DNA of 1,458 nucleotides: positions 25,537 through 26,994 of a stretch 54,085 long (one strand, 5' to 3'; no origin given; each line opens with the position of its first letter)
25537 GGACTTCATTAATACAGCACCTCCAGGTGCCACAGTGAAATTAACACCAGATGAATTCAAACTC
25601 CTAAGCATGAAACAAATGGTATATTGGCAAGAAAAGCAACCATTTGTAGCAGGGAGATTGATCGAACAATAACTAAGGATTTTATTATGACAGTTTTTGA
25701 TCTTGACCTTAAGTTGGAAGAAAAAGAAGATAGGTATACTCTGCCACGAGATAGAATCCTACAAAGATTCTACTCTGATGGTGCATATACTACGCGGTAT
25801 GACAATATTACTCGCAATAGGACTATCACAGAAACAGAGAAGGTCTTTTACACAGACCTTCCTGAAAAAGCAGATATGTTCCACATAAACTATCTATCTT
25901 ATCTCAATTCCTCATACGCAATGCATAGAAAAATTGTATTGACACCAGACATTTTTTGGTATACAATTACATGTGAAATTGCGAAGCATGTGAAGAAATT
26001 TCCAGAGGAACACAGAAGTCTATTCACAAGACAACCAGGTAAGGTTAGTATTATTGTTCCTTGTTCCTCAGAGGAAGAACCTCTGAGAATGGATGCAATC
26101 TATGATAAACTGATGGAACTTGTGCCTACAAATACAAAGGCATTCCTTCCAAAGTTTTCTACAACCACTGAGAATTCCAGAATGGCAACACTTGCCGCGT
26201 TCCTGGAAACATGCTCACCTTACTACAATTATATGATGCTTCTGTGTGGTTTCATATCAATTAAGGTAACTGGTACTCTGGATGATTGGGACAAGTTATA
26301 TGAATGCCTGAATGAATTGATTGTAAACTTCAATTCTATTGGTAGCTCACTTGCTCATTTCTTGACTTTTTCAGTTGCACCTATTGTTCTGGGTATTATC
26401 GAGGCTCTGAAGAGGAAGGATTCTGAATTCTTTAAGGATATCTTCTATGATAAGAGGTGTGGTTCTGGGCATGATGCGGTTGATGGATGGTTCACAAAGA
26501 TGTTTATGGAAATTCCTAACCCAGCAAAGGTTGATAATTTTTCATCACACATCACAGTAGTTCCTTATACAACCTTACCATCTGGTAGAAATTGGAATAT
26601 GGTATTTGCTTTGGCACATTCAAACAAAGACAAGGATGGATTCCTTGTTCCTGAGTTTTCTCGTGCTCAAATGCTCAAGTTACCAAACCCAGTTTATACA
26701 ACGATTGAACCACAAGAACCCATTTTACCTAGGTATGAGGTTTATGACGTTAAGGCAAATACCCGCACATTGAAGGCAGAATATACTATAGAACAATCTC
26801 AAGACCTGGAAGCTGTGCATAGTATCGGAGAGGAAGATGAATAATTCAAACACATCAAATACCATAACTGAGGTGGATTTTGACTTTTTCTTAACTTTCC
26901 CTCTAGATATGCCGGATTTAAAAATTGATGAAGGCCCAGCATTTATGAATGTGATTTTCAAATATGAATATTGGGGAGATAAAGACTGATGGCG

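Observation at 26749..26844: Non-structural DUF4419-like protein ends with a copy of a conserved major-capsid (gp23) segment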

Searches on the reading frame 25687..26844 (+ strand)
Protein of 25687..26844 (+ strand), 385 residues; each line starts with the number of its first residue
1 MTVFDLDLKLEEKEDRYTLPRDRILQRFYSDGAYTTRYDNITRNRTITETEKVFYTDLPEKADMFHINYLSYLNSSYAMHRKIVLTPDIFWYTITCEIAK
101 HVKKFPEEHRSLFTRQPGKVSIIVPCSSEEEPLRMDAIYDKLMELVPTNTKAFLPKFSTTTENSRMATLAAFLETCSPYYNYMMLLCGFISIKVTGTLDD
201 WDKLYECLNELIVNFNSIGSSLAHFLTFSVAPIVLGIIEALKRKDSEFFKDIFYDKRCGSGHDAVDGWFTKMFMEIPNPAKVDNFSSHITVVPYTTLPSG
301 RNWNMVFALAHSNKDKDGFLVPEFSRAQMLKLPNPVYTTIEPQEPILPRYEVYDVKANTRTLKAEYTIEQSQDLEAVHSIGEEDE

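Call 3: search_protein_families(library=pfam, proteins=[window:25687-26844:+], max_evalue=0.01)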
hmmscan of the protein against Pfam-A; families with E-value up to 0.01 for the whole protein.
window:25687-26844:+ (385 aa): 2 families
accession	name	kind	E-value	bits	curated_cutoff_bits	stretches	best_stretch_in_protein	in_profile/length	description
PF14388.11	DUF4419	-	1.4e-34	120.4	25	1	75-273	9-214/303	Domain of unknown function (DUF4419)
PF07068.17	Gp23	-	3.6e-05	23.8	24.4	1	354-381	142-169/376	Major capsid protein Gp23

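Call 5: search_dna_similar(query=window:25687-26844:+, collection=phages, mode=protein, max_rows=40)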
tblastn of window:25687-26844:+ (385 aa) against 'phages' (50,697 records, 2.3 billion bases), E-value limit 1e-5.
Records with a match: 4; places in all: 4; records where one place covers at least 80% of the query: 0.
Best place of each record, by identity: <60% 4.
By first word of the organism name: uncultured 3; Virus 1.
By host as written in the record: - 4.
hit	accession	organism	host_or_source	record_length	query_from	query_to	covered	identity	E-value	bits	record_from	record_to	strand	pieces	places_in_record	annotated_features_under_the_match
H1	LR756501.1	uncultured phage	metagenomic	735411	52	326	71%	30.6%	6e-24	109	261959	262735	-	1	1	record has no annotation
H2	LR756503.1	uncultured phage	metagenomic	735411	52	326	71%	30.6%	6e-24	109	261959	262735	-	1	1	record has no annotation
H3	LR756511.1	uncultured phage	metagenomic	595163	109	326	57%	35.5%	8e-32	133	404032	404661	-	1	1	record has no annotation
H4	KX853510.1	Virus Rctr197k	enrichment culture DAMO/AAA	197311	70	376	80%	24.5%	4e-14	80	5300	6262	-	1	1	conserved hypothetical protein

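Call 8: find_homologous_proteins(query=window:25687-26844:+, max_evalue=0.001)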
Query window:25687-26844:+ (385 aa): 44 proteins with E <= 0.001 among 1238 candidates.
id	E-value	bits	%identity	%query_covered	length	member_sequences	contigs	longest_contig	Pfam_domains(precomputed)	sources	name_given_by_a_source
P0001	7.1e-259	876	99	100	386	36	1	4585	PF14388.12,PF07068.18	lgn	-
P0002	2.4e-144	499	61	96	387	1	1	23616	PF14388.12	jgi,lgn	-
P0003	1.0e-138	481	62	88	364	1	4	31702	PF14388.12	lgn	-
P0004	8.5e-103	363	52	86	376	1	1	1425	PF14388.12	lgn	-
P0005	6.8e-99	350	49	87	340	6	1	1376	PF14388.12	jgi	-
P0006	1.7e-98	348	51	84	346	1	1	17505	PF14388.12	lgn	-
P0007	2.0e-98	348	51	83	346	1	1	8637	PF14388.12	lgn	-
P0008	1.6e-96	342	48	86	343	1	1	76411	PF14388.12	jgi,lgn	-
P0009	1.6e-96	342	50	87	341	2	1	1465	PF14388.12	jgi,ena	-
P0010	2.4e-96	341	48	88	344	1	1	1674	PF14388.12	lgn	-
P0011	3.2e-96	341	50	87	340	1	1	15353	PF14388.12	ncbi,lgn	-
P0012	7.5e-96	340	50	83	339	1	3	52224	PF14388.12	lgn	-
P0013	2.7e-95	338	52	76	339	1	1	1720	PF14388.12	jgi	jgi:hypothetical protein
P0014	8.3e-95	336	48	87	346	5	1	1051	PF14388.12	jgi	-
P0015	8.7e-95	336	48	88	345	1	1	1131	PF14388.12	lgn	-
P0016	1.3e-94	336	49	87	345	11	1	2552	PF14388.12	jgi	jgi:hypothetical protein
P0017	4.1e-94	334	49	82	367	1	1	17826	PF14388.12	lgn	-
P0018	8.6e-94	333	49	87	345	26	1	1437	PF14388.12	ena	-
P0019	1.7e-93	332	48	88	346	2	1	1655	PF14388.12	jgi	jgi:hypothetical protein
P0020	3.1e-93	331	48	87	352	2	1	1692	PF14388.12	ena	-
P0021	5.1e-93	330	50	87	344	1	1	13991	PF14388.12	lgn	-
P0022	8.4e-93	330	48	89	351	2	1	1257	PF14388.12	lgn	-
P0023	3.8e-92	328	46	87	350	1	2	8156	PF14388.12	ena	-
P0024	3.9e-91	324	51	76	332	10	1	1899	PF14388.12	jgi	-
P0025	4.9e-89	317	45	86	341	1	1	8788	PF14388.12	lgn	-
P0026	5.0e-86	307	48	77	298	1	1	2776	PF14388.12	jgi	jgi:hypothetical protein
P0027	1.8e-85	306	47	84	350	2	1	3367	PF14388.12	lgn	-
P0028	3.4e-82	295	46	81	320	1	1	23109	PF14388.12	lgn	-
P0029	1.0e-80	290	45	76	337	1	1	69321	PF14388.12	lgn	-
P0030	1.0e-79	287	44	82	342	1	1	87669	PF14388.12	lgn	-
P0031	9.3e-69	251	47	72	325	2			PF14388.12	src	-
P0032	9.4e-62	227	46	65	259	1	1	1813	PF14388.12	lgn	-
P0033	5.0e-59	219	38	85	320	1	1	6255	PF14388.12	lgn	-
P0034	1.8e-52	197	38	79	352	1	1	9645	PF14388.12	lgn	-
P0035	2.8e-51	193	39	68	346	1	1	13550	PF14388.12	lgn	-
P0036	3.4e-51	193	40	72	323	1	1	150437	PF14388.12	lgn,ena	-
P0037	2.5e-50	190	35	88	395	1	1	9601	PF14388.12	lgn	-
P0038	2.8e-50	190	33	95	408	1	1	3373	PF14388.12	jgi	jgi:hypothetical protein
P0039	8.4e-49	185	39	80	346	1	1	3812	PF14388.12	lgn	-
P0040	6.3e-48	182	38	73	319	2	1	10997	PF14388.12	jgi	-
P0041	3.6e-47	180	39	70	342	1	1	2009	PF14388.12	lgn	-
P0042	2.1e-45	174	37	72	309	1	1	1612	PF14388.12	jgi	jgi:hypothetical protein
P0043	1.0e-33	135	32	72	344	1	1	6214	PF14388.12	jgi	jgi:hypothetical protein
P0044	2.6e-32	131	40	58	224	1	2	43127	PF14388.12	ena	-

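Call 13: find_encoding_contigs(protein=P0002, flank=10000, max_places=3)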
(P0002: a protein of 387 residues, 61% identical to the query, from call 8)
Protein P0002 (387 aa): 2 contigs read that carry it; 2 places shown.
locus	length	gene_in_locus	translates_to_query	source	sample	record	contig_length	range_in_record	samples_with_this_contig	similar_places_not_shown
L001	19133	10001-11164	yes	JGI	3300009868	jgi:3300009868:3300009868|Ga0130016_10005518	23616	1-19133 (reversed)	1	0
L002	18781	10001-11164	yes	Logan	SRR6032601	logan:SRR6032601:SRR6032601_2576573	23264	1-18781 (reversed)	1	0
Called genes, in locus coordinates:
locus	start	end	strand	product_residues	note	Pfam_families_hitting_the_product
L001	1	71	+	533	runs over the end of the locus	PF01555:N6_N4_Mtase (weak)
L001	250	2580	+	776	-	-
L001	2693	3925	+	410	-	PF07728:AAA_5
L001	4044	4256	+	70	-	-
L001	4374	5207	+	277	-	PF03452:Anp1 (faint)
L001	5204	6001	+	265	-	PF07460:NUMOD3 (weak)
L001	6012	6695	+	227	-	PF21448:DNMK (faint)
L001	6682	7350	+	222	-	-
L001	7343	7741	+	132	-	-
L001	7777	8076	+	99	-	PF11126:Phage_DsbA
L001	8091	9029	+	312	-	PF05496:RuvB_N (weak), PF13173:AAA_14 (faint), PF13401:AAA_22 (faint), PF00004:AAA, PF13177:DNA_pol3_delta2, PF21328:Gp44_lid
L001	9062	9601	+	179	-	-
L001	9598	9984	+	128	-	-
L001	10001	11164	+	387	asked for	PF14388:DUF4419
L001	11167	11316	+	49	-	-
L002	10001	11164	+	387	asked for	PF14388:DUF4419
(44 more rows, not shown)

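Call 14: find_encoding_contigs(protein=P0038, flank=10000, max_places=3)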
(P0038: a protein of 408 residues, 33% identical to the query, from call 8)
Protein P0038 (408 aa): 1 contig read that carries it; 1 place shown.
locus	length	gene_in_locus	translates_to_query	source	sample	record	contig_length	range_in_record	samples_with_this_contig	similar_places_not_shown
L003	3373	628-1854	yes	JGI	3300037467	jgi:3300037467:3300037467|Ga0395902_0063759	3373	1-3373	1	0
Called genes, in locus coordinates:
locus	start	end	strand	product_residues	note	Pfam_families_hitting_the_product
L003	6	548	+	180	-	PF07733:DNA_pol3_alpha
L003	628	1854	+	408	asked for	PF14388:DUF4419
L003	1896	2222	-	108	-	-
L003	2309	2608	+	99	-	-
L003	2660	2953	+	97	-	-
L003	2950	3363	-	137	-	-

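Call 18: find_related_loci(query=A1, collection=viral_contigs, flank=3000)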
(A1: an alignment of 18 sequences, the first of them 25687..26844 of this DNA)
Query A1 (385 aa) in viral_contigs; peptide patterns used: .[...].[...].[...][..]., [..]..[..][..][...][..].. (x = any residue, [..] = any of these).
42 stretches matched a pattern; 5 encode a relative of the query (tblastn E <= 1e-3); 5 distinct loci.
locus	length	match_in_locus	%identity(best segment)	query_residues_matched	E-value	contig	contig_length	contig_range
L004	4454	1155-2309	99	1-385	0e+0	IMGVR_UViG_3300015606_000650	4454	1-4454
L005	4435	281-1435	99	1-385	0e+0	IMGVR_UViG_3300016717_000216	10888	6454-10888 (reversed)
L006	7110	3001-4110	61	1-371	2e-151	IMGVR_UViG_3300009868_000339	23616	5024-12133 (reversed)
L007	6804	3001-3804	41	50-325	2e-56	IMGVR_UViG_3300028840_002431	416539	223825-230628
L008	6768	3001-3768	32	61-327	4e-39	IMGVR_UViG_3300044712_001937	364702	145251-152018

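Call 21: find_encoding_contigs(protein=P0037, flank=10000, max_places=2)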
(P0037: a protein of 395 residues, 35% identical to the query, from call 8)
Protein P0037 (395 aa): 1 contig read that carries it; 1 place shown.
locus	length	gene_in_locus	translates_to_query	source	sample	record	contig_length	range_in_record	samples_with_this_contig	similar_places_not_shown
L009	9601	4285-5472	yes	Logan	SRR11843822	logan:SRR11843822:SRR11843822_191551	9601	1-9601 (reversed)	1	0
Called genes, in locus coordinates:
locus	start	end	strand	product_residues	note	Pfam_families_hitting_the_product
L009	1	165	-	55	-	?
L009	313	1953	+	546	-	PF00644:PARP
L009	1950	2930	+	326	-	-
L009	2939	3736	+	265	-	-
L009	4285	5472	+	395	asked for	PF14388:DUF4419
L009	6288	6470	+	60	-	PF09723:Zn_ribbon_8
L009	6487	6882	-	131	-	-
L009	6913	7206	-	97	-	-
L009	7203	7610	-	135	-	-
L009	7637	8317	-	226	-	-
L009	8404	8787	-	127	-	-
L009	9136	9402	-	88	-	-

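Call 22: find_encoding_contigs(protein=P0017, flank=10000, max_places=2)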
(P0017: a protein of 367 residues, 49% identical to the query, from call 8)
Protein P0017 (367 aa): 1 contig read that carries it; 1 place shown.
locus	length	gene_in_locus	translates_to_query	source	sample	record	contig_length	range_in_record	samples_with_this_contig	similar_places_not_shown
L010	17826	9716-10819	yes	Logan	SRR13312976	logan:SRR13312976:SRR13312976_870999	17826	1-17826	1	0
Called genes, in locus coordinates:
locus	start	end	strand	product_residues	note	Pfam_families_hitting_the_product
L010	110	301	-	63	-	-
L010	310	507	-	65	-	-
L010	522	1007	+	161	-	-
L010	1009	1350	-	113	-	-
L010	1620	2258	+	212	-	-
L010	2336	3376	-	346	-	PF00535:Glycos_transf_2, PF13641:Glyco_tranf_2_3 (weak)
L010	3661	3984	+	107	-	-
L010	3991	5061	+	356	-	PF20530:DUF6745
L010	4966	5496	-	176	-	PF01569:PAP2 (weak)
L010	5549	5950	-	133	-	-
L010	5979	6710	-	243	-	PF00891:Methyltransf_2, PF13489:Methyltransf_23, PF08241:Methyltransf_11, PF08242:Methyltransf_12, PF13649:Methyltransf_25, PF13847:Methyltransf_31 (weak)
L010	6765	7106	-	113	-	-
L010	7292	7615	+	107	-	PF08734:GYD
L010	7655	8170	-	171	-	-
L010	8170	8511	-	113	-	-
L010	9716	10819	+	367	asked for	PF14388:DUF4419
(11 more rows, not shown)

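Call 38: search_protein_representatives(alignment_id=A1)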
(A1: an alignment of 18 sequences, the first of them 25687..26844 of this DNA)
Query: 18 sequences, 349 profile positions. Proteins with E-value up to 0.001 (for the whole library): 5155; up to 1e-10: 3535; up to 1e-30: 518. The best 150 are listed.
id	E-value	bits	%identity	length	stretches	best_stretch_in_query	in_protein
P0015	2.6e-152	523.4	-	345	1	1-340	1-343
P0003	1.6e-147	507.6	-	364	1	1-343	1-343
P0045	3.1e-122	424.5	-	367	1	1-343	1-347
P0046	3.2e-115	401.4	-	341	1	2-340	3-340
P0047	4.5e-112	391.1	-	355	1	2-346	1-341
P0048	5.1e-108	377.8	-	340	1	1-339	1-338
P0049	2.3e-99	349.3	-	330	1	4-333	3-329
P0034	2.1e-98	346.2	-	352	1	19-343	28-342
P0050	2.2e-98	346.1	-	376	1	2-342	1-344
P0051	4.3e-98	345.1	-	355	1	1-342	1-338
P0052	1.7e-96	339.8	-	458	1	1-341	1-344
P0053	1.6e-94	333.4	-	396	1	3-343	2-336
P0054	2.2e-94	332.9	-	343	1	23-343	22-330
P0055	8.9e-94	330.9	-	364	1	40-338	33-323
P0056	4.5e-92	325.3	-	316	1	54-337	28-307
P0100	5.3e-81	288.9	-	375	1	42-333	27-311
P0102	8.5e-81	288.2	-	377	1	34-342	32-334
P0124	8.5e-78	278.4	-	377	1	60-332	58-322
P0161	1.4e-72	261.2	-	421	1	59-334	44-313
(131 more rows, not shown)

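Call 42: predict_structure(alignment_id=A1)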
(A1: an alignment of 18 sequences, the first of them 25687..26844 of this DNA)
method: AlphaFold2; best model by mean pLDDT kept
length: 385 residues; sequences in the alignment: 18
mean_pLDDT: 72.7   pTM: 0.71
mean pLDDT of the five models: 72.7, 70.2, 67.5, 65.2, 64.9
residues with pLDDT >= 90: 38; 70-90: 210; 50-70: 74; < 50: 63
segments of 3 or more residues with pLDDT < 50: 173-187, 255-264, 347-354, 359-385
pLDDT, mean of each block of 10 residues (from residue 1): 79 74 88 86 87 91 87 79 83 83 83 74 70 68 64 65 55 37 46 82 88 88 90 88 82 49 54 70 72 81 88 89 90 90 58 49 42 34 31
secondary structure, 60 per line:
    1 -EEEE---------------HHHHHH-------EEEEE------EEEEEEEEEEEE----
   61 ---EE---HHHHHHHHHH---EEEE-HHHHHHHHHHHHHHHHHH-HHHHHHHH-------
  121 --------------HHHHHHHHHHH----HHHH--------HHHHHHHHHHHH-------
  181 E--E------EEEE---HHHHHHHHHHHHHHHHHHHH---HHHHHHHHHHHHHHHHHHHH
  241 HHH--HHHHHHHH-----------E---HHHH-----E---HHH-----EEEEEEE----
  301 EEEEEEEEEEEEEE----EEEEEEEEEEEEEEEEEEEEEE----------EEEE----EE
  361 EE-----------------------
elements in order: E2-5 H21-26 E34-38 E45-56 H69-78 E82-85 H87-104 H106-113 H135-145 H150-153 H162-173 E191-194 H198-217 H221-243 H246-253 H269-272 E290-296 E301-314 E319-340 E351-354 E359-362

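Call 49: fold_search(model_id=the predicted structure, library=pdb)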
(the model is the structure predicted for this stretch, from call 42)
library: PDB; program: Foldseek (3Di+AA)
matches with E <= 10: 544; with E <= 0.001: 0
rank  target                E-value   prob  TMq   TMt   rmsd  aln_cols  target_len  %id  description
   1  3l89_H                3.6e-01  0.15  0.11  0.20  13.3        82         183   10  Human Adenovirus type 21 knob in complex with domains SCR1 and SCR2 of CD46 (membrane cofactor protein, MCP) (released 2010-04-14)
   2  3l89_C                3.6e-01  0.15  0.10  0.20  13.4        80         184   10  Human Adenovirus type 21 knob in complex with domains SCR1 and SCR2 of CD46 (membrane cofactor protein, MCP) (released 2010-04-14)
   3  2wst_A                4.5e-01  0.09  0.09  0.17  12.5        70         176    6  Head domain of porcine adenovirus type 4 NADC-1 isolate fibre (released 2010-08-11)
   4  2qkp_B                4.8e-01  0.28  0.07  0.19   4.7        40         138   10  Crystal structure of C-terminal domain of SMU_1151c from Streptococcus mutans (released 2007-07-24)
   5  1h7z_A                4.8e-01  0.06  0.09  0.15  14.0        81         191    9  Adenovirus Ad3 fibre head (released 2001-07-19)
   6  3l89_G                5.1e-01  0.13  0.11  0.20  13.3        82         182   10  Human Adenovirus type 21 knob in complex with domains SCR1 and SCR2 of CD46 (membrane cofactor protein, MCP) (released 2010-04-14)
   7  3l88_H                5.1e-01  0.11  0.10  0.19  12.3        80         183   10  Crystal structure of the human Adenovirus type 21 fiber knob (released 2010-04-14)
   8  7lc4                  5.4e-01  0.08  0.08  0.07   5.8        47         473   11  Crystal structure of Pseudomonas aeruginosa PBP3 in complex with gamma-lactam YU253911 (released 2021-04-28)
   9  1e8t_A                6.4e-01  0.08  0.08  0.07   7.8        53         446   11  Structure of the multifunctional paramyxovirus hemagglutinin-neuraminidase (released 2001-04-03)
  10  3l89_I                6.8e-01  0.13  0.10  0.19  12.0        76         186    9  Human Adenovirus type 21 knob in complex with domains SCR1 and SCR2 of CD46 (membrane cofactor protein, MCP) (released 2010-04-14)
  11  7svt_A                7.2e-01  0.20  0.09  0.20   4.5        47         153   11  Mycobacterium tuberculosis 3-hydroxyl-ACP dehydratase HadAB in complex with 1,3-diarylpyrazolyl-acylsulfonamide inhibi (released 2022-11-16)
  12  3l88_L                7.2e-01  0.13  0.11  0.21  12.0        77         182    9  Crystal structure of the human Adenovirus type 21 fiber knob (released 2010-04-14)
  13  6dht                  7.7e-01  0.08  0.14  0.10  16.0       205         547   13  Bacteroides ovatus GH9 Bacova_02649 (released 2019-04-03)
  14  9fzo                  7.7e-01  0.06  0.08  0.06   5.9        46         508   11  Pseudomonas aeruginosa penicillin binding protein 3 in complex with ceftazidime (released 2024-10-09)
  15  3l88_J                8.1e-01  0.08  0.10  0.18  12.5        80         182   10  Crystal structure of the human Adenovirus type 21 fiber knob (released 2010-04-14)
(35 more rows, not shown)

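Call 52: find_encoding_contigs(protein=P0052, flank=10000, max_places=2)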
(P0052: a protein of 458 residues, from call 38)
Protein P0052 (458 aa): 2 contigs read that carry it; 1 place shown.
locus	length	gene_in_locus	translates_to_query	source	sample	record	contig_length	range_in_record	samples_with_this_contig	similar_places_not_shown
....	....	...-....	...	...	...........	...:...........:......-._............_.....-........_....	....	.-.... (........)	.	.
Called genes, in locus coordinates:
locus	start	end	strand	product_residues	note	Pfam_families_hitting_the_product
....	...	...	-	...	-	-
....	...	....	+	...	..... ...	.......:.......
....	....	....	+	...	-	-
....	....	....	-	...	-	-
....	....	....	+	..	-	-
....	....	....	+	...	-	-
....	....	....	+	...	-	?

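Call 53: find_encoding_contigs(protein=P0100, flank=10000, max_places=2)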
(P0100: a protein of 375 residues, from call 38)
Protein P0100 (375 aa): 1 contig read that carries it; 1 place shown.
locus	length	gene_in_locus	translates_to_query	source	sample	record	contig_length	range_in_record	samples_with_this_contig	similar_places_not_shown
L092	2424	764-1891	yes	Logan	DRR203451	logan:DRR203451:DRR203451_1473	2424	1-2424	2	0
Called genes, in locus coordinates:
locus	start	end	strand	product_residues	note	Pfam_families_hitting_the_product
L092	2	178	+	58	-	?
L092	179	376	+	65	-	-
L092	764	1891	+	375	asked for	PF14388:DUF4419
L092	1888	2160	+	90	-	-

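Call 55: search_protein_families(library=phrogs, proteins=[window:25687-26844:+], max_evalue=0.01)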
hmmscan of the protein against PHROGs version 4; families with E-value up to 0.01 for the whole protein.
window:25687-26844:+ (385 aa): 1 family
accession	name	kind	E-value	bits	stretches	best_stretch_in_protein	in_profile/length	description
phrog_138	-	head and packaging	3.6e-05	24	1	354-384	193-223/444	major head protein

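Call 56: search_protein_families(library=padloc, proteins=[window:25687-26844:+], max_evalue=0.1)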
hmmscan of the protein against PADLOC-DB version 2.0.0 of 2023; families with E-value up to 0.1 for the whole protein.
window:25687-26844:+ (385 aa): 0 families

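Call 57: search_solved_structures(query=A1, max_evalue=1)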
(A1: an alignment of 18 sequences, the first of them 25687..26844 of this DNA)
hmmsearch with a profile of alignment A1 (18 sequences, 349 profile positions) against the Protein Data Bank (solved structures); distinct sequences matched with E-value up to 1: 2.
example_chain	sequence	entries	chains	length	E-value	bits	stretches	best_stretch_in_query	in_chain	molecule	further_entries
9l08_A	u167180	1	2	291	5.7e-12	48.7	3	232-265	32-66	Covalently Connected Cytochrome c555 trimer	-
5z25_A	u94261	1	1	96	0.0087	18.5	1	231-265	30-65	Cytochrome c552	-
